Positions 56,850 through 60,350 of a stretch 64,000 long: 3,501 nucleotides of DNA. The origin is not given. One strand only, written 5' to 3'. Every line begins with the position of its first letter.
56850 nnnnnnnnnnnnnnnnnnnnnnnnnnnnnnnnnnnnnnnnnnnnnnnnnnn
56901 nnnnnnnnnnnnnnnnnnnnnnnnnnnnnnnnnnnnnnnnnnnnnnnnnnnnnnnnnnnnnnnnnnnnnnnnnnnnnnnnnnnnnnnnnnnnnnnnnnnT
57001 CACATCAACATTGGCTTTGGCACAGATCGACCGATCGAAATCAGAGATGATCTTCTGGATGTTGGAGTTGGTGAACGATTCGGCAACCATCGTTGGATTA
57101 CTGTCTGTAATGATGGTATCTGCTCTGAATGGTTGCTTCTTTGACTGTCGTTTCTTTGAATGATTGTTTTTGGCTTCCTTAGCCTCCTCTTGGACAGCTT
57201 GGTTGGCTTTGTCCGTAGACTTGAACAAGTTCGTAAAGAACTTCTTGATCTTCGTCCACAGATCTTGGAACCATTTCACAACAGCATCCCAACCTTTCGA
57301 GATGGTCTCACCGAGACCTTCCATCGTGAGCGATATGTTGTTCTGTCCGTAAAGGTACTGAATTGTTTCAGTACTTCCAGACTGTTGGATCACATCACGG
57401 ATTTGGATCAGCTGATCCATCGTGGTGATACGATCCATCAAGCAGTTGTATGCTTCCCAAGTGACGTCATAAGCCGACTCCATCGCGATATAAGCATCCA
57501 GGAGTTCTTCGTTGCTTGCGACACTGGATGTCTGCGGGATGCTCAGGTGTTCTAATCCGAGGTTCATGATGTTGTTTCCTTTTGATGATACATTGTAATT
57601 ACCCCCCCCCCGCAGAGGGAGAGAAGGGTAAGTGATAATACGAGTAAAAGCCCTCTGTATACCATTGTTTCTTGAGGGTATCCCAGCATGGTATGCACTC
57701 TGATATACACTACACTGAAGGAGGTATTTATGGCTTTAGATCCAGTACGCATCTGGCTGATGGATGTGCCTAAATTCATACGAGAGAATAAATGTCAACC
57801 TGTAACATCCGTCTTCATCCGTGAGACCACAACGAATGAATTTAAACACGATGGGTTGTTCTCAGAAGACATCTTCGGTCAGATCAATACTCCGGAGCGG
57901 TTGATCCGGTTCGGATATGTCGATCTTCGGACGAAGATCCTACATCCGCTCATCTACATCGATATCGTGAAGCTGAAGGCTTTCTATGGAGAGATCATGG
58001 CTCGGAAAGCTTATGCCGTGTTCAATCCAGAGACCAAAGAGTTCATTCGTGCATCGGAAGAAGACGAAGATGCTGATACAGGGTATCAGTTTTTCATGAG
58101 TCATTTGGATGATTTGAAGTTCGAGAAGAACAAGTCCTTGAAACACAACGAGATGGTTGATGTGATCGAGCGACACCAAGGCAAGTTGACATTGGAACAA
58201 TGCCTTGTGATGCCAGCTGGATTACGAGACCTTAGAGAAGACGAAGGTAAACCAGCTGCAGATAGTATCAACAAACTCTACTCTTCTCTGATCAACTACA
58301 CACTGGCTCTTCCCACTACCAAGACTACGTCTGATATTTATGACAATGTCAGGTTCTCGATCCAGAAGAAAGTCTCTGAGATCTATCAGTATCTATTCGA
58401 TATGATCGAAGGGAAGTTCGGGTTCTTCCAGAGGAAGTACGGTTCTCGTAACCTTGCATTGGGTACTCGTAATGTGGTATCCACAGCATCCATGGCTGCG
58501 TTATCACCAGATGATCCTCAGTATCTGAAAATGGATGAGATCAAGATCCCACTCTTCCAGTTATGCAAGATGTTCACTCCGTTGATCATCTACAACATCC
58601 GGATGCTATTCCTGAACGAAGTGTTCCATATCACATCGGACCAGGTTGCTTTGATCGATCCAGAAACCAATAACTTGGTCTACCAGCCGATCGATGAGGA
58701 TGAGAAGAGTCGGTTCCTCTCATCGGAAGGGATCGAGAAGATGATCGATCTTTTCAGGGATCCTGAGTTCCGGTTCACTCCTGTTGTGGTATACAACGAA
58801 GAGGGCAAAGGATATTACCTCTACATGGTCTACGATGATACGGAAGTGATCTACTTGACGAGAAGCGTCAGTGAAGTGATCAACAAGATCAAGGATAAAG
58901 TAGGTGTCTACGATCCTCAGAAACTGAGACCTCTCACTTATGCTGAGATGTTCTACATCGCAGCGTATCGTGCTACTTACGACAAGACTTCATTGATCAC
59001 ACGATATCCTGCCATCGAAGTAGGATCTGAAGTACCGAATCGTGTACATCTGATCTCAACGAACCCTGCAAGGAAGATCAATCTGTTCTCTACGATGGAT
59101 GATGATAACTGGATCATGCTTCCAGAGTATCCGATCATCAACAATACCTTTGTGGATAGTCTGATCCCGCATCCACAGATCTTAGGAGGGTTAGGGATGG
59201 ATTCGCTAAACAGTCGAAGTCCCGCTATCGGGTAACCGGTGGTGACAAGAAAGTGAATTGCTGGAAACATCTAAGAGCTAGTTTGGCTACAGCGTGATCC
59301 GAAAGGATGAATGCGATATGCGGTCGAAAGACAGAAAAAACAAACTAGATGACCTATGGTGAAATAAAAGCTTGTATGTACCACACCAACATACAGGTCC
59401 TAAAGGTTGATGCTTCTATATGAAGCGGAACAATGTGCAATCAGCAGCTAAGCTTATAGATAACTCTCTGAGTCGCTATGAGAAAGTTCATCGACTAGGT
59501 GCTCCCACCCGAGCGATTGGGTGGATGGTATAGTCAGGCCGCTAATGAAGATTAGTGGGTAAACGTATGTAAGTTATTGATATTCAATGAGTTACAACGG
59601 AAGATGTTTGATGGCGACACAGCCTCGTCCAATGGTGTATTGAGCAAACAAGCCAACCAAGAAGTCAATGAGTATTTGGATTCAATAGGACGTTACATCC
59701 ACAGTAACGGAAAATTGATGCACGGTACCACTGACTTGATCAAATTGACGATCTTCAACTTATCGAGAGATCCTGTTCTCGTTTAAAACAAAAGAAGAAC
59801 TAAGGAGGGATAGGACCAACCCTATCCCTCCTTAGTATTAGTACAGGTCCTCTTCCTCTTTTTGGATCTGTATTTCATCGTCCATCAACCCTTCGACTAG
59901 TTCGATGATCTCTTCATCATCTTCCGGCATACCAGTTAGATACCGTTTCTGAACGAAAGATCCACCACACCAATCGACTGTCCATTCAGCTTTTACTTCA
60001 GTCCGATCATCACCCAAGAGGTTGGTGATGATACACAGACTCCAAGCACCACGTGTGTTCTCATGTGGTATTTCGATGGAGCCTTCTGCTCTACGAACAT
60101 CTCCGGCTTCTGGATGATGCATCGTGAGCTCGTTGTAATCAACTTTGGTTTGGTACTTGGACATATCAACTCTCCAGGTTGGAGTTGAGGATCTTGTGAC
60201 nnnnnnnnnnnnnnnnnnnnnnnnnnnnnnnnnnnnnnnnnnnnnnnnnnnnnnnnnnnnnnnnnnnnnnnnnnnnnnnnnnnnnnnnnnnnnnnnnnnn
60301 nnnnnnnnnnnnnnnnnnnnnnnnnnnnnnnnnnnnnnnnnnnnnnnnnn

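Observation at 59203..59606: Group I intron splits the catalytic NADFDGD motif of the RNAP beta-prime gene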

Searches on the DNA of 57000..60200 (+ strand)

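Call 7: search_dna_similar(query=window:57000-60200:+, collection=phages, mode=near, max_rows=20)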
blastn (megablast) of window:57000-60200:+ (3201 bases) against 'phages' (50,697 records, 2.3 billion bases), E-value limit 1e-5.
No match.

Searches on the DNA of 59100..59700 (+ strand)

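Call 4: search_rna_families(source=window, start=59100, end=59700, threshold=evalue, max_evalue=10, show_alignments=5)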
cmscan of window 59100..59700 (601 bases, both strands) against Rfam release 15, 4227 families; matches with E-value up to 10: 2.
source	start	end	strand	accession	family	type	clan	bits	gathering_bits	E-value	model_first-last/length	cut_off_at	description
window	59198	59557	+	RF00028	Intron_gpI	Intron;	-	38.9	50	2e-08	1-253/253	no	Group I catalytic intron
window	59351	59399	+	RF01164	SNORD107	Gene; snRNA; snoRNA; CD-box;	-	15.7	50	6.4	1-74/74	no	Small nucleolar RNA SNORD107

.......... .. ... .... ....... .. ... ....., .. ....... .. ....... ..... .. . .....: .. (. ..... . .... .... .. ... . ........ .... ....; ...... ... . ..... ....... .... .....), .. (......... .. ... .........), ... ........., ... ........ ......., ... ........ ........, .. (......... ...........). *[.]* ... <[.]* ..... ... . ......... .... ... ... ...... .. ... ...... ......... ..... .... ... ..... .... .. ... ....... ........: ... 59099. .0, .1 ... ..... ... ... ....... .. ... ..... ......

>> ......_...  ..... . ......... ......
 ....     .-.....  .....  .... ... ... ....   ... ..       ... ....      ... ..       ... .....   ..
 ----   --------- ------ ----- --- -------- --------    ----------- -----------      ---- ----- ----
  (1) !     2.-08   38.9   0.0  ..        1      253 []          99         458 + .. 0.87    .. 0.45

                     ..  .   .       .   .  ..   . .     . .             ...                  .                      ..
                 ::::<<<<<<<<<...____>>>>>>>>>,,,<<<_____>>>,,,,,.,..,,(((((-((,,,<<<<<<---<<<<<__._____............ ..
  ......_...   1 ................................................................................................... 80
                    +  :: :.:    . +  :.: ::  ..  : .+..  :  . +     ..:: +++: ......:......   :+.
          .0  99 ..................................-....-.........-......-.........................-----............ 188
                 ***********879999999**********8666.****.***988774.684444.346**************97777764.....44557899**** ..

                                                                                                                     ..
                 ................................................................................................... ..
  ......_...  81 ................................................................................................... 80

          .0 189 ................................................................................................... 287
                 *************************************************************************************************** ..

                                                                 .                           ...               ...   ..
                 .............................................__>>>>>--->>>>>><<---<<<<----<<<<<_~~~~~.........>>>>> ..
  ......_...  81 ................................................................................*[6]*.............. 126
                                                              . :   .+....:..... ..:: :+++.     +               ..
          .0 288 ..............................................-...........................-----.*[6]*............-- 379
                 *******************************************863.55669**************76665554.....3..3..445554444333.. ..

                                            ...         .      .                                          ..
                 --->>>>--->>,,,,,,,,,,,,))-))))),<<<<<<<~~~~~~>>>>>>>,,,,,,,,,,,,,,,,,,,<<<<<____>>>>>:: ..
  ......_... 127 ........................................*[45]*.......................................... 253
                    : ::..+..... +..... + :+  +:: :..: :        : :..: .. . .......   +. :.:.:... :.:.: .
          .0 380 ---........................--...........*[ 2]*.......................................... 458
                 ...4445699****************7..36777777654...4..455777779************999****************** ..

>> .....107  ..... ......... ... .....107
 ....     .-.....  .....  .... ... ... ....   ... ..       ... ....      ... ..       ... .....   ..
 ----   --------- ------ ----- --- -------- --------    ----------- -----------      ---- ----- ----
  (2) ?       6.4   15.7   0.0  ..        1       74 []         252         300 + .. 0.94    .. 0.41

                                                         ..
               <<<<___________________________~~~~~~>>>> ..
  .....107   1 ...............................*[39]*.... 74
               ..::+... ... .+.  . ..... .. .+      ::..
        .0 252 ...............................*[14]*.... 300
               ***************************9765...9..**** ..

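Call 66: search_dna_similar(query=window:59203-59606:+, collection=phages, mode=distant, max_rows=25, max_evalue=0.001)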
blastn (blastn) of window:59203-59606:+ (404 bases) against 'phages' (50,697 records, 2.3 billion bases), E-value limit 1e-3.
Records with a match: 24; places in all: 25; records where one place covers at least 80% of the query: 0.
Best place of each record, by identity: 80-90% 13; 60-80% 11.
By first word of the organism name: Lactococcus 10; Enterococcus 7; Klebsiella 2; Pseudomonas 2; Listeria 1; Shewanella 1; Staphylococcus 1.
By host as written in the record: Lactococcus lactis 10; Enterococcus faecalis 3; Enterococcus sp. 2; Klebsiella pneumoniae 2; - 1; Enterococcus faecalis OG1RF 1; Listeria grayi 1; Pseudomonas aeruginosa BWKH8 1; and 3 more.
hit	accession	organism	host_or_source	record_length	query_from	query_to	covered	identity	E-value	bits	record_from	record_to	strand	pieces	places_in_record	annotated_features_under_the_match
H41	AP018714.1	Enterococcus phage phiEF17H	-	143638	54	173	30%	74.4%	4e-7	62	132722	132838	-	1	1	none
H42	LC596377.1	Enterococcus phage phi EF7H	Enterococcus faecalis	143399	54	173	30%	74.4%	4e-7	62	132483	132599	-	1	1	none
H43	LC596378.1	Enterococcus phage phi EF14H1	Enterococcus faecalis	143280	54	173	30%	74.4%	4e-7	62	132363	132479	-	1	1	none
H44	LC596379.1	Enterococcus phage phi EF19G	Enterococcus faecalis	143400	54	173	30%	74.4%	4e-7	62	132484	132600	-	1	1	none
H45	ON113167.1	Enterococcus phage vB_OCPT_Carl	Enterococcus sp.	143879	54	173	30%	74.4%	4e-7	62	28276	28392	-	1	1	none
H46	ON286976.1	Enterococcus phage Sw5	Enterococcus faecalis OG1RF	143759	54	173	30%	74.4%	4e-7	62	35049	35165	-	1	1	none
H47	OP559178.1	Enterococcus phage vB_Efa29212_3e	Enterococcus sp.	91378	54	173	30%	74.4%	4e-7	62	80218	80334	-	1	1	none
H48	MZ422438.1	Listeria phage LPJP1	Listeria grayi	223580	51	170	30%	73.0%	5e-6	58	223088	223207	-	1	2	none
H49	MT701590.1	Klebsiella phage Miami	Klebsiella pneumoniae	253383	54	156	25%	81.6%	7e-17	94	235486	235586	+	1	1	hypothetical protein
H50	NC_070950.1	Klebsiella phage Miami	Klebsiella pneumoniae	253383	54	156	25%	81.6%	7e-17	94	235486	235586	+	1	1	hypothetical protein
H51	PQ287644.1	Pseudomonas phage HHBS8_1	Pseudomonas aeruginosa BWKH8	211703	54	154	25%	76.2%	3e-9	68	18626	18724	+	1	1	none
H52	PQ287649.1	Pseudomonas phage HHBS47_1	Pseudomonas aeruginosa BWKH47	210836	54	154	25%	76.2%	3e-9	68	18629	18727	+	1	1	none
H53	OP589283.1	Shewanella phage FishSpeaker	Shewanella oneidensis MR-1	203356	85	156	18%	79.2%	1e-6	60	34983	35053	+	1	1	none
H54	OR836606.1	Staphylococcus phage LY01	Staphylococcus aureus YZ4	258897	113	162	12%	82.0%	8e-4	51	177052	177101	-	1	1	none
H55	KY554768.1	Lactococcus phage AM1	Lactococcus lactis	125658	123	169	12%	85.1%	8e-4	51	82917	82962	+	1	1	none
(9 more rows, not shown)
